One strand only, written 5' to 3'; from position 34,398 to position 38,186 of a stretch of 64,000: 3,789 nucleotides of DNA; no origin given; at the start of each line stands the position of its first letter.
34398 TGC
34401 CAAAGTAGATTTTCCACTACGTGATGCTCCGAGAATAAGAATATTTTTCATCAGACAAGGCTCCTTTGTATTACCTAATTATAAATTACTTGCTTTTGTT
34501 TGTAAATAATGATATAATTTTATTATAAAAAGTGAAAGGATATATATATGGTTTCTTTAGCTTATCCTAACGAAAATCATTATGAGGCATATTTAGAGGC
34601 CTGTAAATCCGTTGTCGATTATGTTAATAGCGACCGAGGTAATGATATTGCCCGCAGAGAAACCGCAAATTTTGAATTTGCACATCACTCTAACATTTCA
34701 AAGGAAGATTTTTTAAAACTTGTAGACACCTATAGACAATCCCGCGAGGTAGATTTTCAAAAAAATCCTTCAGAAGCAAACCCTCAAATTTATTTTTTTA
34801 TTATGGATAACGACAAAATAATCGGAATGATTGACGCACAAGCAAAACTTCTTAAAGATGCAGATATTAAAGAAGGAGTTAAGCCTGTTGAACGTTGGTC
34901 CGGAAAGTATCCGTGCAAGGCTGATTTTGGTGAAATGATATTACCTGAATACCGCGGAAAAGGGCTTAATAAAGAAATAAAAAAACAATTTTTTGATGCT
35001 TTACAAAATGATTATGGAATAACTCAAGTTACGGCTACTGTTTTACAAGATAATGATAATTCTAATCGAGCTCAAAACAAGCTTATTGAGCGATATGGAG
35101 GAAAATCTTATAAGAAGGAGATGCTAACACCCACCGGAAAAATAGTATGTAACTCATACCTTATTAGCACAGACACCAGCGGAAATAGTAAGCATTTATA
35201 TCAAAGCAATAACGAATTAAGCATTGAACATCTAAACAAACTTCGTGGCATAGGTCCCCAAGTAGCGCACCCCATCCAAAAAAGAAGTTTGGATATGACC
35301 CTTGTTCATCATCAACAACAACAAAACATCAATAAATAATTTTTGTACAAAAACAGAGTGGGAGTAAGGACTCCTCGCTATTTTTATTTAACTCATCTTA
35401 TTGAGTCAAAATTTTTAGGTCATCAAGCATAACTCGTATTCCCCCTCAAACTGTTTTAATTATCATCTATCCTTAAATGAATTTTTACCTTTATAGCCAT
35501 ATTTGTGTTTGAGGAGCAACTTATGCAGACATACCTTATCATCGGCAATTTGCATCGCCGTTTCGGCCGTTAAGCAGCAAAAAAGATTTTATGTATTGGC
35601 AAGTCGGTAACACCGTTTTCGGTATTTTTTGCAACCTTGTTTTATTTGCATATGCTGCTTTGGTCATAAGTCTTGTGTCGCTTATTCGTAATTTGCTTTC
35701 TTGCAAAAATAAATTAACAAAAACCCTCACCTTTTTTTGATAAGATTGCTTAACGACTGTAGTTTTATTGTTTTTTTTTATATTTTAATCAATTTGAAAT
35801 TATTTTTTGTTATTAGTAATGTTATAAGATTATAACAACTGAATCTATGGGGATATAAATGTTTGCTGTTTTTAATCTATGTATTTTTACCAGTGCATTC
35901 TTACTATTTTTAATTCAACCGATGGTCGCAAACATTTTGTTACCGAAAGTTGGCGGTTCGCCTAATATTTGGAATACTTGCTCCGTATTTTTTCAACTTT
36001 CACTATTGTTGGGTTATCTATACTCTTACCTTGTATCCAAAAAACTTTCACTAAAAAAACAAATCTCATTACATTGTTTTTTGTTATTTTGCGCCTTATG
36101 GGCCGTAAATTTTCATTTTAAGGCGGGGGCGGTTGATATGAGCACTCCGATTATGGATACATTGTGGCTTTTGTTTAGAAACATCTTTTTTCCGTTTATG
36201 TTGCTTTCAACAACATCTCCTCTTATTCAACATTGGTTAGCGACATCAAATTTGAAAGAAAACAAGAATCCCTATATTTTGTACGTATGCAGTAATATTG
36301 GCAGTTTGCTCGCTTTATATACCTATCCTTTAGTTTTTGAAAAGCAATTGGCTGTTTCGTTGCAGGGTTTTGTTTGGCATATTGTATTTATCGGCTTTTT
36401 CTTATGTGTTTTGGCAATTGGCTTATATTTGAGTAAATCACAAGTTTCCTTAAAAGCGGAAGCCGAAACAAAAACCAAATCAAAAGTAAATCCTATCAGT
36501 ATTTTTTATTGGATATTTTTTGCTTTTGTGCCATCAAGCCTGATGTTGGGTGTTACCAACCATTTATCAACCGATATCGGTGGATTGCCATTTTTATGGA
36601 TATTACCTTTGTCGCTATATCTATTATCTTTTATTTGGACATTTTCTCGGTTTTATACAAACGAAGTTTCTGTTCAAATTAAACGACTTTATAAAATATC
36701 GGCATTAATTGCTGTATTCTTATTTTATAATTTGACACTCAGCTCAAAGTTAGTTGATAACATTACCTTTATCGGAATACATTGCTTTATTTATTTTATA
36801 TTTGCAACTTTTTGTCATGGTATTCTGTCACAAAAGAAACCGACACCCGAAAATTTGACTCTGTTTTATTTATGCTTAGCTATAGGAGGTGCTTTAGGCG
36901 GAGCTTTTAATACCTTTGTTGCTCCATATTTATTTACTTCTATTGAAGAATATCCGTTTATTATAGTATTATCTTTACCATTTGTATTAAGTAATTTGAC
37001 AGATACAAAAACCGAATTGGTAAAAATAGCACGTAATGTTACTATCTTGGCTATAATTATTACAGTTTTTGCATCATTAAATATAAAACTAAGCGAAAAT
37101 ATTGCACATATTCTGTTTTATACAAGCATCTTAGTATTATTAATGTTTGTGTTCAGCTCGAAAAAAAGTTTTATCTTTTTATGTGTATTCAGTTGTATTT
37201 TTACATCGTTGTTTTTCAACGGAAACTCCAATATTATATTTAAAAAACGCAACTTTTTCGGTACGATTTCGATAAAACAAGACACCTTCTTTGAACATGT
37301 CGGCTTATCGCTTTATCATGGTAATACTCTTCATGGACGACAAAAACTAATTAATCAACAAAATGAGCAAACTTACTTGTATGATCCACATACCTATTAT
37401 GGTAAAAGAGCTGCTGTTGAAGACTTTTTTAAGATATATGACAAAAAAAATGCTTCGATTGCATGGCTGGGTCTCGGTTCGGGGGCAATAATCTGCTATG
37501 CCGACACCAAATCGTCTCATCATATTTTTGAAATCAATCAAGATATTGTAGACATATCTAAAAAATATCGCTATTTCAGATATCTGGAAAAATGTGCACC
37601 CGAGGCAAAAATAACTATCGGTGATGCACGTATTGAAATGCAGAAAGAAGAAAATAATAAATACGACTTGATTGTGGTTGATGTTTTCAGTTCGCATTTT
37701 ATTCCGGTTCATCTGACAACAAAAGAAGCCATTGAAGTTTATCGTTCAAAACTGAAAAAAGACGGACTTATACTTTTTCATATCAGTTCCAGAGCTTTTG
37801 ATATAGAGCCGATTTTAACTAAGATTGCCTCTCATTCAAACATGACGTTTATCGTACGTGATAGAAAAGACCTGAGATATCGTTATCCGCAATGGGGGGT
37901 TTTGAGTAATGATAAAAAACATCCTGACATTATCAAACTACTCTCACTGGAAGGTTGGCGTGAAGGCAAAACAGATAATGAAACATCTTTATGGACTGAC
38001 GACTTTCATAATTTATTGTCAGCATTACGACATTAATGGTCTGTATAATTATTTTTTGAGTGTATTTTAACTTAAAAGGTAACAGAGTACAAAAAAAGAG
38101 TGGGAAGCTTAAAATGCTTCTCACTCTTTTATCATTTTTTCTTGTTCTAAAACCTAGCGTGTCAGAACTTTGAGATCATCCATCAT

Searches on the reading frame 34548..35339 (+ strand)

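Call 35: search_protein_families(library=pfam, proteins=[window:34548-35339:+], max_evalue=0.001)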
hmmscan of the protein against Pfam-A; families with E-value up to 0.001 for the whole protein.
window:34548-35339:+ (263 aa): 2 families
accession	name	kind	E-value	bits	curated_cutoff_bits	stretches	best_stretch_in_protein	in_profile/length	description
PF13302.13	Acetyltransf_3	-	1.5e-06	29.4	25.4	1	111-179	80-135/138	Acetyltransferase (GNAT) domain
PF00583.31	Acetyltransf_1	-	1.1e-05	26.1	20.7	1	66-174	20-109/116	Acetyltransferase (GNAT) family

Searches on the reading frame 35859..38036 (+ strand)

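Call 35: search_protein_families(library=pfam, proteins=[window:35859-38036:+], max_evalue=0.001)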
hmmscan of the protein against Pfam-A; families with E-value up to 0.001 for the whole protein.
window:35859-38036:+ (725 aa): 1 family
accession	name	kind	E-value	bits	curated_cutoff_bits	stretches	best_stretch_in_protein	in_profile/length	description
PF01564.23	Spermine_synth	-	2.5e-05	24.3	22.9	1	553-640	44-130/186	Spermine/spermidine synthase domain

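Call 70: search_protein_families(library=ncbifam, proteins=[window:35859-38036:+], max_evalue=0.1)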
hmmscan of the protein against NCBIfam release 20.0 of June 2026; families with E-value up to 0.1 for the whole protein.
window:35859-38036:+ (725 aa): 4 families
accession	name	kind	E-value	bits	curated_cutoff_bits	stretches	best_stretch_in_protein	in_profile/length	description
NF037959.1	MFS_SpdSyn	subfamily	4.2e-11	42.3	40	1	549-645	297-388/480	fused MFS/spermidine synthase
NF003380.0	PRK04457.1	equivalog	2.9e-06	26.5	304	1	524-656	63-194/265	polyamine aminopropyltransferase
NF002010.0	PRK00811.1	equivalog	5.9e-05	22.4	260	1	556-661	107-211/287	polyamine aminopropyltransferase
TIGR00417.1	speE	equivalog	0.00018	20.9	249.55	1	553-661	98-204/271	spermidine synthase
